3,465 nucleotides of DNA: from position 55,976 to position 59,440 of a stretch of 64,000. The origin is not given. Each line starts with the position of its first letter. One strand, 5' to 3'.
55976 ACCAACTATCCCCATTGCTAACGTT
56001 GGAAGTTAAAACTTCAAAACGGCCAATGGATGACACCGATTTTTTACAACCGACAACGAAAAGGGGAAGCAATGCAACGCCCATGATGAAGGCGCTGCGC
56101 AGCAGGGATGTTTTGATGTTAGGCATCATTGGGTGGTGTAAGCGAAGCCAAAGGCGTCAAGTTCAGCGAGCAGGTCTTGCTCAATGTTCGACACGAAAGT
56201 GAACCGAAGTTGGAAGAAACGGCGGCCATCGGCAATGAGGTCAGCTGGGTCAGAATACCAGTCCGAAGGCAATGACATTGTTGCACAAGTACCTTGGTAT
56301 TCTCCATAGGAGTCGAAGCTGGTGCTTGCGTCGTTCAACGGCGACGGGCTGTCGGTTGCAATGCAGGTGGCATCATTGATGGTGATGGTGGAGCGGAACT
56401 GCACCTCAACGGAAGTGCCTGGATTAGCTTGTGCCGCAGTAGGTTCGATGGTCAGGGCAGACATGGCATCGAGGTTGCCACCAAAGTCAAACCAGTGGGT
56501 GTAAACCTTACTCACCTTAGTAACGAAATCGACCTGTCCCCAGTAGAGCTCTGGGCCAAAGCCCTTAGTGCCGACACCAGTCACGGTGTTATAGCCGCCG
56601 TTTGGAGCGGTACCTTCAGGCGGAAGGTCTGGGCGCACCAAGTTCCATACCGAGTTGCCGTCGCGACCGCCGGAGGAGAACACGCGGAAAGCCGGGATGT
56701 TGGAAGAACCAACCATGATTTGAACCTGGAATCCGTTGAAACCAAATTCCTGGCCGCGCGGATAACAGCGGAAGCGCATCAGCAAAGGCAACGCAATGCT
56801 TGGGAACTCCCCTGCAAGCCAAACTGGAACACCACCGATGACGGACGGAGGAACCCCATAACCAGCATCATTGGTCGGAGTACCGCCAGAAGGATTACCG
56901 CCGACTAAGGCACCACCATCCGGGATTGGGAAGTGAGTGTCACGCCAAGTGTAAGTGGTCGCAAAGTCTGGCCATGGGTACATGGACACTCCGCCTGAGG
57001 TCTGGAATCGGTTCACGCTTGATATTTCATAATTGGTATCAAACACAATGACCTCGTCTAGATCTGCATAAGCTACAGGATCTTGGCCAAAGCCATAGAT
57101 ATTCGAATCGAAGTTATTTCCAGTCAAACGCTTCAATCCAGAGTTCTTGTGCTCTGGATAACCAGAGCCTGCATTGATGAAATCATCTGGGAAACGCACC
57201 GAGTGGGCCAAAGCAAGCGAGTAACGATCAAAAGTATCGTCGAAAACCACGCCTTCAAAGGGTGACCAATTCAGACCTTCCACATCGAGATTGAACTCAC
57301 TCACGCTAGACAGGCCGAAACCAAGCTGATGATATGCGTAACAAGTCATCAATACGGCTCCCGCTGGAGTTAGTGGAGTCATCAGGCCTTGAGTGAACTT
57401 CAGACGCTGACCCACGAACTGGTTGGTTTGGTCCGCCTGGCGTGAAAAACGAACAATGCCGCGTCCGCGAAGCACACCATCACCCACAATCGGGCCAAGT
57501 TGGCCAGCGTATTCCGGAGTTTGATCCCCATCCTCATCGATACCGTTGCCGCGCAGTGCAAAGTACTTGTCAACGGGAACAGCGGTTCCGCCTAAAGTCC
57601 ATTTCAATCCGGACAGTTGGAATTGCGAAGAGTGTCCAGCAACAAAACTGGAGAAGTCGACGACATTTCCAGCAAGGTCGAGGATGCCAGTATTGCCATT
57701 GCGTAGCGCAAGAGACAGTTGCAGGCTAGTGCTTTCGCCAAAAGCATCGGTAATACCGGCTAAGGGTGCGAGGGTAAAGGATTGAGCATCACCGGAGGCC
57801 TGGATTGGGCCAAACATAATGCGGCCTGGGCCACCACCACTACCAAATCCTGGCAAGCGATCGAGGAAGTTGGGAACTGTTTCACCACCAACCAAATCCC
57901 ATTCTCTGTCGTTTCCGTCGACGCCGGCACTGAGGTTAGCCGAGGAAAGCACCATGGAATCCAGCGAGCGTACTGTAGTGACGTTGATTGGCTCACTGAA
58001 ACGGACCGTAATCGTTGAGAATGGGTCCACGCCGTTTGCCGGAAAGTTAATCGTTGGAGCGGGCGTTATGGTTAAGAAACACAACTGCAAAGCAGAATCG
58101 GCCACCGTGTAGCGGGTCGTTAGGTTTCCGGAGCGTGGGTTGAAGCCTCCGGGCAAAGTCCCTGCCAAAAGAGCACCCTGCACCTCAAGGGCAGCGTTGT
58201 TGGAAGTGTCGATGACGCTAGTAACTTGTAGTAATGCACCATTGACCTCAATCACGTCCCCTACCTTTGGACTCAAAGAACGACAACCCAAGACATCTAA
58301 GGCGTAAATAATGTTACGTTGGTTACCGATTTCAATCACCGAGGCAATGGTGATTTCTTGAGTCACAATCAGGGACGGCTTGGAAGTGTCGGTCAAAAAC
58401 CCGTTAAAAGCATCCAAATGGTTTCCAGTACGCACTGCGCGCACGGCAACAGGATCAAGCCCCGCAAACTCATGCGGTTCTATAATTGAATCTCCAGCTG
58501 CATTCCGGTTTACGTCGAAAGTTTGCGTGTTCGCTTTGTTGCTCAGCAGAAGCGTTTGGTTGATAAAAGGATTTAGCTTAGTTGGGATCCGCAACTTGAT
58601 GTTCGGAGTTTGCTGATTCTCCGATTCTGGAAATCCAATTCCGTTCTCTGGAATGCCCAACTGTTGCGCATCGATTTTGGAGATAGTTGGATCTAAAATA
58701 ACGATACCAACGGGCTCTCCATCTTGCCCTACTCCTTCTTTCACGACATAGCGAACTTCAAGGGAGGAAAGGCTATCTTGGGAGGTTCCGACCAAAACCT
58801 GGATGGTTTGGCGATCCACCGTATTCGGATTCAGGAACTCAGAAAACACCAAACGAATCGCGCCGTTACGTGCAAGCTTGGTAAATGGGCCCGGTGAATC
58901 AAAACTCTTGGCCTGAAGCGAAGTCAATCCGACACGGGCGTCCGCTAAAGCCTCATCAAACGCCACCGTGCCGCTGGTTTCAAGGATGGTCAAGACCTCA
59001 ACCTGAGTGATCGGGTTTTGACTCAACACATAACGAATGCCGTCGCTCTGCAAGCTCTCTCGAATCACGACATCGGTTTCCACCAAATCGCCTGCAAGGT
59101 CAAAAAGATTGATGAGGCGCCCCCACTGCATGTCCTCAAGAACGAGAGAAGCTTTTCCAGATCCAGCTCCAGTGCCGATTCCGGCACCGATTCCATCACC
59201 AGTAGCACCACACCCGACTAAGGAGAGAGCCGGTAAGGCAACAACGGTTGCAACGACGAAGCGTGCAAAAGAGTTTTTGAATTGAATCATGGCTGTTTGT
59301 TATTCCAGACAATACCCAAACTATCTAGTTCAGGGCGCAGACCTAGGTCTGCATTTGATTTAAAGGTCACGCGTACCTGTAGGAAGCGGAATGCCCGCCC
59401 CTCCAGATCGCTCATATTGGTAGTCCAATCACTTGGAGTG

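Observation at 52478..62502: Translationally coupled operon of three lipoproteins of about 1050-1200 aa from two novel-looking families (B2-B1-A2)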

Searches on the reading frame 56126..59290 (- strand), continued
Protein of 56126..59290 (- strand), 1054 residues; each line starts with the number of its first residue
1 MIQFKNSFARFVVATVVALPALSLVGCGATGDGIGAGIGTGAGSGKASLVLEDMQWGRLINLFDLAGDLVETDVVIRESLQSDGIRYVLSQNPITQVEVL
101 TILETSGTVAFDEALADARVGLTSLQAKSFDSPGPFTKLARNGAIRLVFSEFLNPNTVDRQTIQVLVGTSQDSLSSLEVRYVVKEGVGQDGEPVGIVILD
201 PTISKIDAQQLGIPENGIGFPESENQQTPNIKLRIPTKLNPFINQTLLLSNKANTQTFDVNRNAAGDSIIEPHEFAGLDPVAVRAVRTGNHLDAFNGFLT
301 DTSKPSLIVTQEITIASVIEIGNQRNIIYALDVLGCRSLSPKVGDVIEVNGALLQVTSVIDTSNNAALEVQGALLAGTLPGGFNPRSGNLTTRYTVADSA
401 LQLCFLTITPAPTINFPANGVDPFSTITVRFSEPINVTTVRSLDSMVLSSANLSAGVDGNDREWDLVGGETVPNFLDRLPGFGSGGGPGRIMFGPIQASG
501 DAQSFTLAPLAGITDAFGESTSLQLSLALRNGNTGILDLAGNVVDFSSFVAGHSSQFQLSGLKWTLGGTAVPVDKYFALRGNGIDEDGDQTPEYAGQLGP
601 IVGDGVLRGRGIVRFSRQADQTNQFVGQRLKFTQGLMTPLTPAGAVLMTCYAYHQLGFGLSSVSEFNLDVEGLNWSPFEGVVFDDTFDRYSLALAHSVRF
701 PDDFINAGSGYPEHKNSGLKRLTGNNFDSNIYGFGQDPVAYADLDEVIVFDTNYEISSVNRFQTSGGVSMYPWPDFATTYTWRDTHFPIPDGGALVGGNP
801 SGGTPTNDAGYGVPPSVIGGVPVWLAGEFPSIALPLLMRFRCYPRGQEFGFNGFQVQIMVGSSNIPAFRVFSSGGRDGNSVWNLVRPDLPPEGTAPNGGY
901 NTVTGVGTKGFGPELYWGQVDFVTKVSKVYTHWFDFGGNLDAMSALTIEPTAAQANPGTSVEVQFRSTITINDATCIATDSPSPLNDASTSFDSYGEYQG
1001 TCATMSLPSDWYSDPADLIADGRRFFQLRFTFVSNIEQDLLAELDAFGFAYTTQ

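Call 92: search_protein_families(library=pfam, proteins=[L060:1-804:+, L060:957-1598:+, L060:1534-3474:+, L060:1087-3528:-, L060:3927-6617:+, L060:3547-6459:-, L060:6529-7896:+, L060:6293-7546:-, L060:8296-9621:+], max_evalue=0.001)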
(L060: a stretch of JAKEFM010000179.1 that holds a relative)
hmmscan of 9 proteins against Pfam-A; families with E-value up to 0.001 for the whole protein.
L060:1-804:+ (267 aa): 1 family
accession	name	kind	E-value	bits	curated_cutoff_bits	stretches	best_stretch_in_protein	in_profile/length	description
PF00263.26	Secretin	-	2.1e-37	128.7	27.5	1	18-209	2-169/169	Bacterial type II and III secretion system protein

L060:957-1598:+ (213 aa): 1 family
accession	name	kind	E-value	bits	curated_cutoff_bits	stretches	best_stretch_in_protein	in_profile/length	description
PF10105.14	DUF2344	-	5.5e-31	108.2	23.8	1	4-102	1-99/176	Uncharacterized protein conserved in bacteria (DUF2344)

L060:1534-3474:+ (646 aa): 2 families
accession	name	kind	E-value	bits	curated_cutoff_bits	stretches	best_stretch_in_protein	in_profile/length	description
PF10150.14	RNase_E_G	-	3.6e-98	328.8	25.5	1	273-542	1-269/270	Ribonuclease E/G family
PF20833.2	RNase_E_G_Thio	-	3.7e-19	69.1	26.8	1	554-636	1-83/86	RNase E/G, Thioredoxin-like domain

L060:1087-3528:- (813 aa): 0 families

L060:3927-6617:+ (896 aa): 0 families

L060:3547-6459:- (970 aa): 0 families

L060:6529-7896:+ (455 aa): 0 families

L060:6293-7546:- (417 aa): 0 families

L060:8296-9621:+ (441 aa): 3 families
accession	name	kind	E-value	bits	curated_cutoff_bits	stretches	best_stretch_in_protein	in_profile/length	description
PF02729.26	OTCace_N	-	7.5e-43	146.6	29.9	1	3-142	1-146/148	Aspartate/ornithine carbamoyltransferase, carbamoyl-P binding domain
PF00185.30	OTCace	-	8.5e-23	81.6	29.4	2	237-327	61-157/157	Aspartate/ornithine carbamoyltransferase, Asp/Orn binding domain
PF02748.20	PyrI_C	-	9.2e-08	32.3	23.4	1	354-390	7-41/48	Aspartate carbamoyltransferase regulatory chain, metal binding domain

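Call 96: search_protein_families(library=pfam, proteins=[L053:2760-5951:-, L053:5911-8697:-, L053:8819-12925:+, L053:13477-14727:+, L053:14724-15890:+, L053:15898-16884:-, L053:17077-17865:+, L053:17850-19082:+], max_evalue=0.001)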
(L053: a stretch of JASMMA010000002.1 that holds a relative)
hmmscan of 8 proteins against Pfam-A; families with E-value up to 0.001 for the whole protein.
L053:2760-5951:- (1063 aa): 5 families
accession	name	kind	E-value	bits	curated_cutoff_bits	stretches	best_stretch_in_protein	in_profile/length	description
PF00580.27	UvrD-helicase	-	1.4e-32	113.9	23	1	14-425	13-267/271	UvrD/REP helicase N-terminal domain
PF13361.12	UvrD_C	-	5.3e-20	72.6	25.6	1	614-785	195-346/350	UvrD-like helicase C-terminal domain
PF13245.12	AAA_19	-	1.6e-09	38.4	25.1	0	14-68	11-62/134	AAA domain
PF12705.13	PDDEXK_1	-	1.6e-08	35.2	22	1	889-1054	36-189/247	PD-(D/E)XK nuclease superfamily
PF13538.12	UvrD_C_2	-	1.6e-08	34.7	27.4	1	693-711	4-24/52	UvrD-like helicase C-terminal domain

L053:5911-8697:- (928 aa): 1 family
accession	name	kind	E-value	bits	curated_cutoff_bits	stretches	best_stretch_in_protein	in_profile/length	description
PF12705.13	PDDEXK_1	-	3.6e-27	96.3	22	1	641-881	4-225/247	PD-(D/E)XK nuclease superfamily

L053:8819-12925:+ (1368 aa): 1 family
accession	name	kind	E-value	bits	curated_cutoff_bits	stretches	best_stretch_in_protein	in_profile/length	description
PF03160.20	Calx-beta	-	5.9e-14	52.5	27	1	157-276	1-114/119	Calx-beta domain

L053:13477-14727:+ (416 aa): 2 families
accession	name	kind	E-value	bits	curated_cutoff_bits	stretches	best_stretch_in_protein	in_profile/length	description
PF02875.26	Mur_ligase_C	-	3.5e-08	34.8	28.4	1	284-373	1-88/127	Mur ligase, glutamate ligase domain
PF08245.18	Mur_ligase_M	-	3.1e-05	24.5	24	1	62-201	2-113/200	Mur ligase middle domain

L053:14724-15890:+ (388 aa): 1 family
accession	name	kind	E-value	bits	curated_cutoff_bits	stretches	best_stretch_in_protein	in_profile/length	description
PF02401.23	LYTB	-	8.9e-62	209.2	24.5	1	38-376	4-266/267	LytB protein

L053:15898-16884:- (328 aa): 2 families
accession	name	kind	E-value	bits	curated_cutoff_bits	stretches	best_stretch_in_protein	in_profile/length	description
PF03193.22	RsgA_GTPase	-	7.4e-49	166.3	30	1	81-253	1-171/174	RsgA GTPase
PF00009.33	GTP_EFTU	-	0.00096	19.2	26.5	0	98-189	87-185/188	Elongation factor Tu GTP binding domain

L053:17077-17865:+ (262 aa): 3 families
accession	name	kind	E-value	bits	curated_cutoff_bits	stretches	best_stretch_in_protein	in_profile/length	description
PF00588.24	SpoU_methylase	-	4e-34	118.2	29.7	1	118-257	2-140/142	SpoU rRNA Methylase family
PF22435.1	MRM3-like_sub_bind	-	9.2e-09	36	27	1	12-97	3-84/84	MRM3-like substrate binding domain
PF08032.17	SpoU_sub_bind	-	2.7e-07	31.3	22.8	1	29-103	1-74/76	RNA 2'-O ribose methyltransferase substrate binding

L053:17850-19082:+ (410 aa): 10 families
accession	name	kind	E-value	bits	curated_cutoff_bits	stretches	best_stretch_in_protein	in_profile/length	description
PF12002.13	MgsA_C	-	6.4e-55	186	27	1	263-408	2-147/167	MgsA AAA+ ATPase C terminal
PF16193.11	AAA_assoc_2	-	2.3e-19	69.9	34.3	1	187-261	4-81/81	AAA C-terminal domain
PF00004.35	AAA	-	2.1e-15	57.7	21.2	1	50-162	1-130/131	ATPase family associated with various cellular activities (AAA)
PF05496.18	RuvB_N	-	1.1e-11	45.2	27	1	17-133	1-113/159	Holliday junction DNA helicase RuvB P-loop domain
PF13191.12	AAA_16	-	9.4e-07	29.9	32.6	0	36-72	14-49/167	AAA ATPase domain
PF07728.20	AAA_5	-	3.6e-05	24.2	22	0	50-134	2-96/139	AAA domain (dynein-related subfamily)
PF13604.12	AAA_30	-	4.3e-05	23.8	27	0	44-146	15-132/191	AAA domain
PF00158.32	Sigma54_activat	-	0.00014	22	20.2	0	103-143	92-132/168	Sigma-54 interaction domain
PF13173.12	AAA_14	-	0.00025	21.5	27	1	51-164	6-124/129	AAA domain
PF13401.12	AAA_22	-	0.00034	21.4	27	0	49-180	7-83/130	AAA domain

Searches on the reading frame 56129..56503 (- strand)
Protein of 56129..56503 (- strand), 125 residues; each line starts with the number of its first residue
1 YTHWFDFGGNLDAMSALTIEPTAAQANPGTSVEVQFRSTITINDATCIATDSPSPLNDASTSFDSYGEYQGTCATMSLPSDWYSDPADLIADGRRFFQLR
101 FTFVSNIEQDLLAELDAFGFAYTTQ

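Call 78: search_solved_structures(query=A4, max_evalue=10)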
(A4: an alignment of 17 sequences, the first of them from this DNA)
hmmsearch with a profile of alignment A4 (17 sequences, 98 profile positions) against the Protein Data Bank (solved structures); distinct sequences matched with E-value up to 10: 2.
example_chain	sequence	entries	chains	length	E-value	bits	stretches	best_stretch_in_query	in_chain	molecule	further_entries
8b2f_A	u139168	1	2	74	0.57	13.5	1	3-54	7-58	SH3-like cell wall binding domain-containing protein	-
3o4c_A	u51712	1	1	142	1.1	12.6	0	7-30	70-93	de novo designed beta-trefoil architecture with symmetric primary structure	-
